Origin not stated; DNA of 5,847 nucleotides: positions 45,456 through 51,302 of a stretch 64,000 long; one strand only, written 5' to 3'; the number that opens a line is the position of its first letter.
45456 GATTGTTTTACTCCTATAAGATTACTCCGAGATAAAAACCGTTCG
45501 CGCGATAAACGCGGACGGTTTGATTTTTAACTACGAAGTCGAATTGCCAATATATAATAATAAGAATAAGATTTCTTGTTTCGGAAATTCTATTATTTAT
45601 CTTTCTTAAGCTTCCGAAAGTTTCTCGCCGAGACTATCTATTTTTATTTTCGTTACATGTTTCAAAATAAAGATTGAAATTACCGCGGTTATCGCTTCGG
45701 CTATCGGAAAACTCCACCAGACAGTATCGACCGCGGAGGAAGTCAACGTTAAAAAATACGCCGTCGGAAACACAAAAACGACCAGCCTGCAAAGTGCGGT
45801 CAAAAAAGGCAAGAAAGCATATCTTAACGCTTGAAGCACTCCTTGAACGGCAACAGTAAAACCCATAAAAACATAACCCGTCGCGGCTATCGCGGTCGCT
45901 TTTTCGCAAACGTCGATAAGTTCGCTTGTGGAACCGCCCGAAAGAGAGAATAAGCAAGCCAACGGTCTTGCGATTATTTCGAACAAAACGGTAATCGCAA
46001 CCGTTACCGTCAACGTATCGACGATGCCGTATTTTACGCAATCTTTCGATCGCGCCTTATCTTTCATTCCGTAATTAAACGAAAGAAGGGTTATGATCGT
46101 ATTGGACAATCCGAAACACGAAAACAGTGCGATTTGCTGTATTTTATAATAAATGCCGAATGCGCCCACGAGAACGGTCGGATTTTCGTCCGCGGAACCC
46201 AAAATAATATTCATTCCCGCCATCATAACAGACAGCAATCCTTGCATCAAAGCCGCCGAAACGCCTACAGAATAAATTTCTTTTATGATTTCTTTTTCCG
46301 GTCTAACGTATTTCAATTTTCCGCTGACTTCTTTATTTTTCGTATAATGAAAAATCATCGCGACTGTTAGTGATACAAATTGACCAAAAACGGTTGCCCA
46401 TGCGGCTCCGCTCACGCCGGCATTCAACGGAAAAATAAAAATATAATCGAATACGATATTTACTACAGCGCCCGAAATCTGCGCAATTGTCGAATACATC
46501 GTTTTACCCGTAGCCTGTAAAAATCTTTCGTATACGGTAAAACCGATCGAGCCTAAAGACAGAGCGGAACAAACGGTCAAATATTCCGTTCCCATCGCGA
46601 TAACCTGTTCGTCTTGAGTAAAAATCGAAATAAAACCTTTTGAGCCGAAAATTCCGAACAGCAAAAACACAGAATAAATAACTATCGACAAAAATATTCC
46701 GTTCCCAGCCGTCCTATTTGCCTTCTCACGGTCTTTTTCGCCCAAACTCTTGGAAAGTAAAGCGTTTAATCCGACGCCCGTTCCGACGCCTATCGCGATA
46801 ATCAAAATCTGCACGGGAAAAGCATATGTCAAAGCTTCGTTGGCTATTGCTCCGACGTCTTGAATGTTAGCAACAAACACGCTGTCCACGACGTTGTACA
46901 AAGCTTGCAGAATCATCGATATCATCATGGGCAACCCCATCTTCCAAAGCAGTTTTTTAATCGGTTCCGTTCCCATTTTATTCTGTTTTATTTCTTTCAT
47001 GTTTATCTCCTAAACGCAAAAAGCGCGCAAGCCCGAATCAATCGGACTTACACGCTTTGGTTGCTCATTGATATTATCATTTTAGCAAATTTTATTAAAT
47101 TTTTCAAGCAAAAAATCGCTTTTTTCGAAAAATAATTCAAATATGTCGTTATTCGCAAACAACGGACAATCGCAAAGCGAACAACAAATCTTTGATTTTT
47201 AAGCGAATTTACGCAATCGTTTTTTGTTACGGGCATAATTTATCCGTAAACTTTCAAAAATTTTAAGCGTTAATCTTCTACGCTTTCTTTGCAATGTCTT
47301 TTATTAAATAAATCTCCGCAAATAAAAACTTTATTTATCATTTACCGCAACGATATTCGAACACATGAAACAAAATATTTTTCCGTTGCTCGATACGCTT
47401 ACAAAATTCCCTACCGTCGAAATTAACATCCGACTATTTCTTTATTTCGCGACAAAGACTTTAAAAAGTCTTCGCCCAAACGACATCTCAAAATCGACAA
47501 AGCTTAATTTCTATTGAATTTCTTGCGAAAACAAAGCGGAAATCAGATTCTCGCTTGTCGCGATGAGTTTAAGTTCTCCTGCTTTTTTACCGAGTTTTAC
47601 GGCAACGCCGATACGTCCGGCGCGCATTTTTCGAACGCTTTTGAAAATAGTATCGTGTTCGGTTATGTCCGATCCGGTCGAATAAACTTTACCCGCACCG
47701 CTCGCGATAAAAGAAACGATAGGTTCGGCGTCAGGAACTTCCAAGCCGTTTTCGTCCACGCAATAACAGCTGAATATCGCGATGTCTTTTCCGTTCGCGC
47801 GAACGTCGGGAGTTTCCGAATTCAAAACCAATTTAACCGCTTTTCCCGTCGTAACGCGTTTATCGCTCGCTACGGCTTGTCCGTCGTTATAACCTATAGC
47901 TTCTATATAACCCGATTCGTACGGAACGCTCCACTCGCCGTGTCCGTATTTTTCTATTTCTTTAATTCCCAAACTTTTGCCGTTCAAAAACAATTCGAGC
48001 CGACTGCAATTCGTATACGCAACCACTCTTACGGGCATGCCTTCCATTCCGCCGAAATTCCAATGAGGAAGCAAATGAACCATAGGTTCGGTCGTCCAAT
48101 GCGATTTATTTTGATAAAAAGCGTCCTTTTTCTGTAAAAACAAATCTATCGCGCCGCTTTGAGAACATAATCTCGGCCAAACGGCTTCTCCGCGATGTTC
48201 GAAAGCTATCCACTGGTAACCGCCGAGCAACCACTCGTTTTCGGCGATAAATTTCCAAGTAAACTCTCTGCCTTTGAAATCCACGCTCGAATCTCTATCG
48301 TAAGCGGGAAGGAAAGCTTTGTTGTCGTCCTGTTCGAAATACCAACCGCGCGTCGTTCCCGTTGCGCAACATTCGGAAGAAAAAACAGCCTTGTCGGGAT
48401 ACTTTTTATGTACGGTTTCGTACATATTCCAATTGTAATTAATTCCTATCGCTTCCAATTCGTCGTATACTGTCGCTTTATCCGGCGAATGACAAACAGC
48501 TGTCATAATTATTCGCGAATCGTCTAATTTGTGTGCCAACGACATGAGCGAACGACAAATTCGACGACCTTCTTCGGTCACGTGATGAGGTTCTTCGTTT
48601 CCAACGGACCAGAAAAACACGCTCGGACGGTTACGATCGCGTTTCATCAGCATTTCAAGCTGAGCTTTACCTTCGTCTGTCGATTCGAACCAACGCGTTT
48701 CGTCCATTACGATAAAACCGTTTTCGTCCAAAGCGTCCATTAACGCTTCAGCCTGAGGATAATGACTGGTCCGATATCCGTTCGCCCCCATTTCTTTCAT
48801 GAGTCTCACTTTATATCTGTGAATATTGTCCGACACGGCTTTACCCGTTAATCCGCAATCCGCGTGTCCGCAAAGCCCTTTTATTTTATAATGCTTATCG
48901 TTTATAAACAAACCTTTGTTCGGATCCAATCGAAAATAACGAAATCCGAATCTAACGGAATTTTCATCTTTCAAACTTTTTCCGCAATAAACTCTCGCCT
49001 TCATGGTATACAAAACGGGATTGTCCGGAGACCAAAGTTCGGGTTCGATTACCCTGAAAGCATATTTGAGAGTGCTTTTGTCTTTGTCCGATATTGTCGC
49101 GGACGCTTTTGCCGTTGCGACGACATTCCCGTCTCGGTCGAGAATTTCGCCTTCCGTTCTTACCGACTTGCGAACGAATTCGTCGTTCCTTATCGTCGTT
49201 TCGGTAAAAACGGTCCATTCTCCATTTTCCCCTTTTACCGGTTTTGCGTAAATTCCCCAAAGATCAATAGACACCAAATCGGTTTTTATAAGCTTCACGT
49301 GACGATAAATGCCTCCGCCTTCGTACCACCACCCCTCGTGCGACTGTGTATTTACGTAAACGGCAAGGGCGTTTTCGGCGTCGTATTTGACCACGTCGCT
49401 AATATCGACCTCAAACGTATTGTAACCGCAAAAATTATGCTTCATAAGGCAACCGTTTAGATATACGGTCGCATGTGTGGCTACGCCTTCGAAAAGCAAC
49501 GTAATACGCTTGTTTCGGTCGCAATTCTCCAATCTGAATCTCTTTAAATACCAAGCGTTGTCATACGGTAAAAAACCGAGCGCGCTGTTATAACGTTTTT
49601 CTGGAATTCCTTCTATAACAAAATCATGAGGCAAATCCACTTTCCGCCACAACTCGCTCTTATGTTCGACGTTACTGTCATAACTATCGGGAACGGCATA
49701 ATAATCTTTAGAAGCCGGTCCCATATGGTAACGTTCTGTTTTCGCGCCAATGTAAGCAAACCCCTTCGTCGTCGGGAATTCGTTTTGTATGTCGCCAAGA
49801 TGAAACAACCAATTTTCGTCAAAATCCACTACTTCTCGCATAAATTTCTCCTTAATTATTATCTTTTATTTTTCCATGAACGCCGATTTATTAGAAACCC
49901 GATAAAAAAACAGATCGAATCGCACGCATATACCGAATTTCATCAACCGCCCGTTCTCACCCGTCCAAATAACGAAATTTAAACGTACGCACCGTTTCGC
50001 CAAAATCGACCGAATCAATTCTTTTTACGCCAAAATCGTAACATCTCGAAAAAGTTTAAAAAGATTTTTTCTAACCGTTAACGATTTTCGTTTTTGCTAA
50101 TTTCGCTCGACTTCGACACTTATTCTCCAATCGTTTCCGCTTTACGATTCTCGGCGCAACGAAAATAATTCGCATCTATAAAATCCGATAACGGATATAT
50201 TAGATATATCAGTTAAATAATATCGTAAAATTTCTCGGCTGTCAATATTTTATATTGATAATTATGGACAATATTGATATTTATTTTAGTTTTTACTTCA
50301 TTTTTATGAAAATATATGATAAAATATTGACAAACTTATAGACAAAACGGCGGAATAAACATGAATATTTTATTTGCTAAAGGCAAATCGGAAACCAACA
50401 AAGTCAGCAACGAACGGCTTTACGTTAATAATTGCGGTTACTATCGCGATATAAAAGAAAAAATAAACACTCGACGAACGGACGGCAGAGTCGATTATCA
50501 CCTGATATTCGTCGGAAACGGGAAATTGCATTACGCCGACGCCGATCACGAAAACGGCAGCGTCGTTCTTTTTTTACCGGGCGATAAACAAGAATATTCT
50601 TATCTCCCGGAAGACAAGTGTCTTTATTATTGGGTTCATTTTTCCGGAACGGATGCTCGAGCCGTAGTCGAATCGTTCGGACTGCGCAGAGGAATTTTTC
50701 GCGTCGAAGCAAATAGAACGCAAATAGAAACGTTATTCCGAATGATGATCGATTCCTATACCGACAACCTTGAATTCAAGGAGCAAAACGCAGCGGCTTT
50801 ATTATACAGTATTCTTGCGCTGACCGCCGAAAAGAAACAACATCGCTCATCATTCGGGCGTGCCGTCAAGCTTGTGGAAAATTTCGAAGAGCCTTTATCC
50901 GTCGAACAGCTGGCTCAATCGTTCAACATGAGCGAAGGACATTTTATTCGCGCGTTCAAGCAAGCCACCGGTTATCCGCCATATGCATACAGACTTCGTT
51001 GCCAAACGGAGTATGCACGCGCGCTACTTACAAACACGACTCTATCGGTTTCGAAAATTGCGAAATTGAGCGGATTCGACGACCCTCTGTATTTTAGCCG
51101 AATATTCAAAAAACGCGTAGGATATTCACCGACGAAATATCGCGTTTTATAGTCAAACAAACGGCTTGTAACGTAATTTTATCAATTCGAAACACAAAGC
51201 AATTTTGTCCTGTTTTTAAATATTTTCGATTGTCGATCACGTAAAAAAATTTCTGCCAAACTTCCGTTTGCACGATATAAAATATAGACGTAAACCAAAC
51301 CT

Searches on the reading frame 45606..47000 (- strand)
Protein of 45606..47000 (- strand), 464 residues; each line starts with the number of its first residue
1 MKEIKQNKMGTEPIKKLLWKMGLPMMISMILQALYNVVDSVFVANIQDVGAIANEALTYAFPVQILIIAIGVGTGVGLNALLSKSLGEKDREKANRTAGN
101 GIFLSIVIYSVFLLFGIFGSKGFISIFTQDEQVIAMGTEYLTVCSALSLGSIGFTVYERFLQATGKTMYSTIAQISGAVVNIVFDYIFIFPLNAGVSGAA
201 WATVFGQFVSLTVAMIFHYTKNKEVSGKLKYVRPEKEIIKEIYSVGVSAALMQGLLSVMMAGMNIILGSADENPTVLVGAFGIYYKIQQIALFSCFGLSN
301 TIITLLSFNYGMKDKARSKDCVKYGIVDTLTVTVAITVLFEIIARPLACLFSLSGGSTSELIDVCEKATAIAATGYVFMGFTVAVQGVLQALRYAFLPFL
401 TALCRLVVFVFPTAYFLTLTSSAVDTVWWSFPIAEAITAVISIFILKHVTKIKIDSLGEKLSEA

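Call 8: search_protein_families(library=pfam, proteins=[window:45606-47000:-])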
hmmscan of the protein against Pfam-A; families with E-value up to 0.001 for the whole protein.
window:45606-47000:- (464 aa): 1 family
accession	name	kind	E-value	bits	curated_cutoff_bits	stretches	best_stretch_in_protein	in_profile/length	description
PF01554.23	MatE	-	1.9e-36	125.6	24.9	2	24-187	1-161/161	MatE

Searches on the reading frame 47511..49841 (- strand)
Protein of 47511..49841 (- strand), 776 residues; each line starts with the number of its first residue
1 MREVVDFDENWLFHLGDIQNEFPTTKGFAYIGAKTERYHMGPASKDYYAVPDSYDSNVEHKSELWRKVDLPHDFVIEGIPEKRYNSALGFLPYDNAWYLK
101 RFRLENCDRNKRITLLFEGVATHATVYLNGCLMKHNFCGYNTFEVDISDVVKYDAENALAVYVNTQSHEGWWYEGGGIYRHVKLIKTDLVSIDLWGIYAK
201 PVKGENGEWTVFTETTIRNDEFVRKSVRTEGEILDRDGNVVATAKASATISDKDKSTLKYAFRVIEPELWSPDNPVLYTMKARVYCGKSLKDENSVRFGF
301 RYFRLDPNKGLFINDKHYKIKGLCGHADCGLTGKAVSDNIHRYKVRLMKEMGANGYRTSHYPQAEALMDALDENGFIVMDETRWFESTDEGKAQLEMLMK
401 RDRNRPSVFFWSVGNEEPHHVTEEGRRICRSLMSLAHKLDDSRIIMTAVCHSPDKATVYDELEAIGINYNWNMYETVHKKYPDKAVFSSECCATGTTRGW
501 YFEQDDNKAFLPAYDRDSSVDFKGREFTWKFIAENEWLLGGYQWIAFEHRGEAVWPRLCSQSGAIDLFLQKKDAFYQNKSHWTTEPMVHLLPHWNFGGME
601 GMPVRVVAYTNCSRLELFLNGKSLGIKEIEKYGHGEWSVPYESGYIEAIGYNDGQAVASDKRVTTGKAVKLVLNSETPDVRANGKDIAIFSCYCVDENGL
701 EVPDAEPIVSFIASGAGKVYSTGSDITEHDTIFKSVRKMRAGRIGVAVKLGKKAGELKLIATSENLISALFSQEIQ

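Call 8: search_protein_families(library=pfam, proteins=[window:47511-49841:-])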
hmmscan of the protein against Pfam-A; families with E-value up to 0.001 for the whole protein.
window:47511-49841:- (776 aa): 6 families
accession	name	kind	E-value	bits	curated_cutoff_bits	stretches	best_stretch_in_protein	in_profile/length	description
PF02836.23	Glyco_hydro_2_C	-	6e-26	91.7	21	1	309-478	6-185/302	Glycosyl hydrolases family 2, TIM barrel domain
PF16355.11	DUF4982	-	2.6e-19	69.4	23.9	1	601-658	1-61/61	Domain of unknown function (DUF4982)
PF18565.7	Glyco_hydro2_C5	-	2e-15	56.9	32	1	671-769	1-100/103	Glycoside hydrolase family 2 C-terminal domain 5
PF00703.27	Glyco_hydro_2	-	5.6e-15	56.5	23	1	200-301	9-109/109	Glycosyl hydrolases family 2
PF02837.24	Glyco_hydro_2_N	-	6.4e-14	52.7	28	1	51-187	20-168/169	Glycosyl hydrolases family 2, sugar binding domain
PF22666.2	Glyco_hydro_2_N2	-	1.3e-08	35.5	27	1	89-169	43-123/167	Glycosyl hydrolase 2 galactose-binding domain-like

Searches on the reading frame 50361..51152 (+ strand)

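Call 8: search_protein_families(library=pfam, proteins=[window:50361-51152:+])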
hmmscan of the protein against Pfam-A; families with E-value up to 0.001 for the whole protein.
window:50361-51152:+ (263 aa): 3 families
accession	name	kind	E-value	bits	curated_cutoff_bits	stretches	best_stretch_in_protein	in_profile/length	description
PF12833.13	HTH_18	-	2.4e-21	76.3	33.6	1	184-261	1-78/80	Helix-turn-helix domain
PF00165.29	HTH_AraC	-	8.4e-19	67.7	26.6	2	226-261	7-41/42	Bacterial regulatory helix-turn-helix proteins, AraC family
PF02311.25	AraC_binding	-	2.6e-07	30.9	21.1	1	47-151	27-134/135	AraC-like ligand binding domain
